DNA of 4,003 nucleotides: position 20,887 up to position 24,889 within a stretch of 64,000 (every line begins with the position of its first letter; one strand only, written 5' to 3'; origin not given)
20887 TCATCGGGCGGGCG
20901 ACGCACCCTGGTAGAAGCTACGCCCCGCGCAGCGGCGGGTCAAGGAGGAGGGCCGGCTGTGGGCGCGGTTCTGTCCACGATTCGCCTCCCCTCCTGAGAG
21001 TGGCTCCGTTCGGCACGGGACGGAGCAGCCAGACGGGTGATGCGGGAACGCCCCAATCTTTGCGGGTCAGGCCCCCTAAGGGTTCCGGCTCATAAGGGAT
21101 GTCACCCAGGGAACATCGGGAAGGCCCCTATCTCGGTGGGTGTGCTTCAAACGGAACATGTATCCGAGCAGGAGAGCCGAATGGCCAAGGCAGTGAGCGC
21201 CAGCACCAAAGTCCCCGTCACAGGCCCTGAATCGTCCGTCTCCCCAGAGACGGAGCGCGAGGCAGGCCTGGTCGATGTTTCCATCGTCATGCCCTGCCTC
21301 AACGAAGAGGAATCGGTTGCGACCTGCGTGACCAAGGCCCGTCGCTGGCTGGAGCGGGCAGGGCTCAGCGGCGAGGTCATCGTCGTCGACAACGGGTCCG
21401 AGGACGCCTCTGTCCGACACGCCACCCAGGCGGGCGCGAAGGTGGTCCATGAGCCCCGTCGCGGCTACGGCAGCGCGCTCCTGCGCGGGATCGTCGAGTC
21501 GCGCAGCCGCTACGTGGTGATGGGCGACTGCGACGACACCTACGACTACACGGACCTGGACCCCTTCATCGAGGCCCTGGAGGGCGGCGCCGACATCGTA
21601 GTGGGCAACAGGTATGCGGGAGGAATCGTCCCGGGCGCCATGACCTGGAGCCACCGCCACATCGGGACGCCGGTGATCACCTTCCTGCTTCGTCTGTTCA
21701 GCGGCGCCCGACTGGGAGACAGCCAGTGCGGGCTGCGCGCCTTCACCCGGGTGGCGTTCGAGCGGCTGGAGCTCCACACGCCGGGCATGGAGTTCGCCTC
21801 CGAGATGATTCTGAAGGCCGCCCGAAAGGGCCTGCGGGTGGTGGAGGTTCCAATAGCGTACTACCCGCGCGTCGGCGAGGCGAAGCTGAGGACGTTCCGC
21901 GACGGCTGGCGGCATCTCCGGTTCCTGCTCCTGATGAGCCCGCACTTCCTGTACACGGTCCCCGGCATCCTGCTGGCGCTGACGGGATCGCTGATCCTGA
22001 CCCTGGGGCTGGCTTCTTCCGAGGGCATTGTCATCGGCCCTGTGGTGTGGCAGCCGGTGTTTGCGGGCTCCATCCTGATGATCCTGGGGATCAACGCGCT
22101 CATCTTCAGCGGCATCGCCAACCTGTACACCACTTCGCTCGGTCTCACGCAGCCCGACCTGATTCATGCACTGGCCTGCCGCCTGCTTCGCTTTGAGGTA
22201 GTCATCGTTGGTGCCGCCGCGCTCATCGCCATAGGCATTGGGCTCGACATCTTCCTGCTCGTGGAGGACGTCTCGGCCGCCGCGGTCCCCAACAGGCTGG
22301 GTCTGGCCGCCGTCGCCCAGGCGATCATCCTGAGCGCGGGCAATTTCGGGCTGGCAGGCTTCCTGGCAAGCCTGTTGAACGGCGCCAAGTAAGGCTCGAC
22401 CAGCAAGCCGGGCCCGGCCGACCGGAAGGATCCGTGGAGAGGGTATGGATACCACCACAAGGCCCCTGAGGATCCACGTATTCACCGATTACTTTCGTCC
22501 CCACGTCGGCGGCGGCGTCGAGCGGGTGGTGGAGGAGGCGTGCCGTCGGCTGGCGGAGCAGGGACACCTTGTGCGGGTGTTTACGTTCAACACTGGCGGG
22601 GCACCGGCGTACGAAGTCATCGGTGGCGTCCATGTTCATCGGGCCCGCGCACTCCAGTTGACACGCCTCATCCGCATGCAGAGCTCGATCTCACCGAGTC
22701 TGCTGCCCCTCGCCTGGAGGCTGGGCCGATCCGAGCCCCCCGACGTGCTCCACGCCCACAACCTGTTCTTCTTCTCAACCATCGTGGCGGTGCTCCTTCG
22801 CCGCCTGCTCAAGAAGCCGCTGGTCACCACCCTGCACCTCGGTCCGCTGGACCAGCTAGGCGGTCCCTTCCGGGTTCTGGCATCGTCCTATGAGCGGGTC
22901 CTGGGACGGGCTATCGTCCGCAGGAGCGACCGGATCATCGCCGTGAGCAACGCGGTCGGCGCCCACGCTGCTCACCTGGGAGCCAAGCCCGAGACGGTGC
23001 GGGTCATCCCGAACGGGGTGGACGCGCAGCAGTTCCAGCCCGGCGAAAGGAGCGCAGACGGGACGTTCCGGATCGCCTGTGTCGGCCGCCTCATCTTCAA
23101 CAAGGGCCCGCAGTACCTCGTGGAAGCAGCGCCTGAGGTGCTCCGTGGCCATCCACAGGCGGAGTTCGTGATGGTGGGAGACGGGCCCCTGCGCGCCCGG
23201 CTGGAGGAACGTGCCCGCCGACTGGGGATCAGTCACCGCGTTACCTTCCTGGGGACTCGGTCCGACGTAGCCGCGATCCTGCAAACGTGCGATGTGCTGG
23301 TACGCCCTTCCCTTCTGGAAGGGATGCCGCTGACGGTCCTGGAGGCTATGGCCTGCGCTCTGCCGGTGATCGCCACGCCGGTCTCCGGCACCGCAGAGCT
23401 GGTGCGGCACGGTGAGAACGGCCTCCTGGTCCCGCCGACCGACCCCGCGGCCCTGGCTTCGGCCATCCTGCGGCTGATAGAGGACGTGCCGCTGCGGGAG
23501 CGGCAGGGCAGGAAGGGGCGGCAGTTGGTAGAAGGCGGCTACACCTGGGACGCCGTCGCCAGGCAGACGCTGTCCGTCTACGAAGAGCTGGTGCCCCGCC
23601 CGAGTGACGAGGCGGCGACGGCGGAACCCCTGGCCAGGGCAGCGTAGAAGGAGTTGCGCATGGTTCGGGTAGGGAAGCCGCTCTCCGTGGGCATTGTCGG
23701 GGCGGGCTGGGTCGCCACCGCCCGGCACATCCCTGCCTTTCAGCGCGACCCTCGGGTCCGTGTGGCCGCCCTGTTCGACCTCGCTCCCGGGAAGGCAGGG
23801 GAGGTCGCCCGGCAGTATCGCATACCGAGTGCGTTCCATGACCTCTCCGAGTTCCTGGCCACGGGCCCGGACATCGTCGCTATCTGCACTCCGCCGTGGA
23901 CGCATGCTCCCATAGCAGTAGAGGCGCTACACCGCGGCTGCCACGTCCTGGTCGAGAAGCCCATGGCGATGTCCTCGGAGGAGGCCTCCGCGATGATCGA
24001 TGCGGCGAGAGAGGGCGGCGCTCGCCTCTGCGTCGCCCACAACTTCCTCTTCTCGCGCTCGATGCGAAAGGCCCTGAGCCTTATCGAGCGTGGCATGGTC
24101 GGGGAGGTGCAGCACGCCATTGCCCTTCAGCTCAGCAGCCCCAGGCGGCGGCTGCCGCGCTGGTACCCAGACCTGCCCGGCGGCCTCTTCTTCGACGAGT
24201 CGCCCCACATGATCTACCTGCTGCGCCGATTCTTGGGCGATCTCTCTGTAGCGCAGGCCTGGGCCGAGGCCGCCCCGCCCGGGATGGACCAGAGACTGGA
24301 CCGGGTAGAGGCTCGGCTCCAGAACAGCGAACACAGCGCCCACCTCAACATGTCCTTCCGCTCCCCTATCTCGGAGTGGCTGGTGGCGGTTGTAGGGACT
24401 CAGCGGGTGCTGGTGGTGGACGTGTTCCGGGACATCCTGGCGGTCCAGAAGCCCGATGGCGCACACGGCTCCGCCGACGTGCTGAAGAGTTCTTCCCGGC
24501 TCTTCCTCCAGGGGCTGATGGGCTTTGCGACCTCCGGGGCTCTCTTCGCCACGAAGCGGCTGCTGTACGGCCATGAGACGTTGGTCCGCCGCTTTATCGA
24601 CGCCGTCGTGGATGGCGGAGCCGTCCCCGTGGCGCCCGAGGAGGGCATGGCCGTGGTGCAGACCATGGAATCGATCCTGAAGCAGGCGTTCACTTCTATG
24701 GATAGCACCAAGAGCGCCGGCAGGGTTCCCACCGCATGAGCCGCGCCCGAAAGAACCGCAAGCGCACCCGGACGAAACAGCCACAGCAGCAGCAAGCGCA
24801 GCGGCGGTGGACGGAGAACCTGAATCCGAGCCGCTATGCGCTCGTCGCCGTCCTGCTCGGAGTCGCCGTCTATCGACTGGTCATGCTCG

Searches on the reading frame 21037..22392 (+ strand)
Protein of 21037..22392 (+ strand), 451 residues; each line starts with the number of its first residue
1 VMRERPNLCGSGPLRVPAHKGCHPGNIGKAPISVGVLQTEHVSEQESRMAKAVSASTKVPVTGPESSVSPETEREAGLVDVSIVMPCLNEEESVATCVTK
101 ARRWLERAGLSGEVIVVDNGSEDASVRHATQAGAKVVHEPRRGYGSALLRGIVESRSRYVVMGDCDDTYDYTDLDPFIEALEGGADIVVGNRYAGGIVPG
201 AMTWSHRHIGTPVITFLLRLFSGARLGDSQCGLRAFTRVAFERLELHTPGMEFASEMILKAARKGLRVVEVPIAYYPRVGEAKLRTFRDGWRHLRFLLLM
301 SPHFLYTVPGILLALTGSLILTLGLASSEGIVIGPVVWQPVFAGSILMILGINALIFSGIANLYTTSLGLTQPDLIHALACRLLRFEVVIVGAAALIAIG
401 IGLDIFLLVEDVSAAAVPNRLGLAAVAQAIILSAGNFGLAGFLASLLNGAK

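Call 8: search_protein_families(library=pfam, proteins=[window:21037-22392:+])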
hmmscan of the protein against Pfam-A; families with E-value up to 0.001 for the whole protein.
window:21037-22392:+ (451 aa): 1 family
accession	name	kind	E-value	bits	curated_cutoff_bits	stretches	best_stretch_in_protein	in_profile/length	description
PF00535.33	Glycos_transf_2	-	5.6e-25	88.6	23.3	1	82-243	1-166/168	Glycosyl transferase family 2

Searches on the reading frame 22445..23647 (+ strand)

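Call 8: search_protein_families(library=pfam, proteins=[window:22445-23647:+])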
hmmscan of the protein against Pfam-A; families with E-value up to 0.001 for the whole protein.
window:22445-23647:+ (400 aa): 6 families
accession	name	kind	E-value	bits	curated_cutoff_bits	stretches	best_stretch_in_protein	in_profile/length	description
PF13692.12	Glyco_trans_1_4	-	8.2e-46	156.2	27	1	209-347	3-142/142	Glycosyl transferases group 1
PF00534.26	Glycos_transf_1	-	8.4e-45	152.8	26.4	1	201-360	9-171/172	Glycosyl transferases group 1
PF13439.12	Glyco_transf_4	-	9.2e-34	117.3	28.5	1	23-195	2-169/170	Glycosyltransferase Family 4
PF13579.12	Glyco_trans_4_4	-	5e-26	92.4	29.7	1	23-191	1-158/158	Glycosyl transferase 4-like domain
PF20706.3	GT4-conflict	-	2.7e-15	56.7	26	1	154-374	140-384/385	Family 4 Glycosyltransferase in conflict systems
PF13524.12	Glyco_trans_1_2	-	1.2e-08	35.4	25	1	273-376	38-143/144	Glycosyl transferase-like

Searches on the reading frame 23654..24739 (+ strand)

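Call 8: search_protein_families(library=pfam, proteins=[window:23654-24739:+])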
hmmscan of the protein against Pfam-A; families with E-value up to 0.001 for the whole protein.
window:23654-24739:+ (361 aa): 4 families
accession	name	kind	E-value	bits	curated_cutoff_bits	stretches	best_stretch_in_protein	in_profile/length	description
PF01408.29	GFO_IDH_MocA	-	1.4e-27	97.2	24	1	11-129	2-120/120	Oxidoreductase family, NAD-binding Rossmann fold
PF22725.1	GFO_IDH_MocA_C3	-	3e-06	27.7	27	1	138-250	2-120/124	GFO/IDH/MocA C-terminal domain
PF02894.22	GFO_IDH_MocA_C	-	3.8e-06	27.3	22.9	0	143-239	3-95/218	Oxidoreductase family, C-terminal alpha/beta domain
PF03447.22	NAD_binding_3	-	0.00011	23.3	24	1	28-127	15-115/116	Homoserine dehydrogenase, NAD binding domain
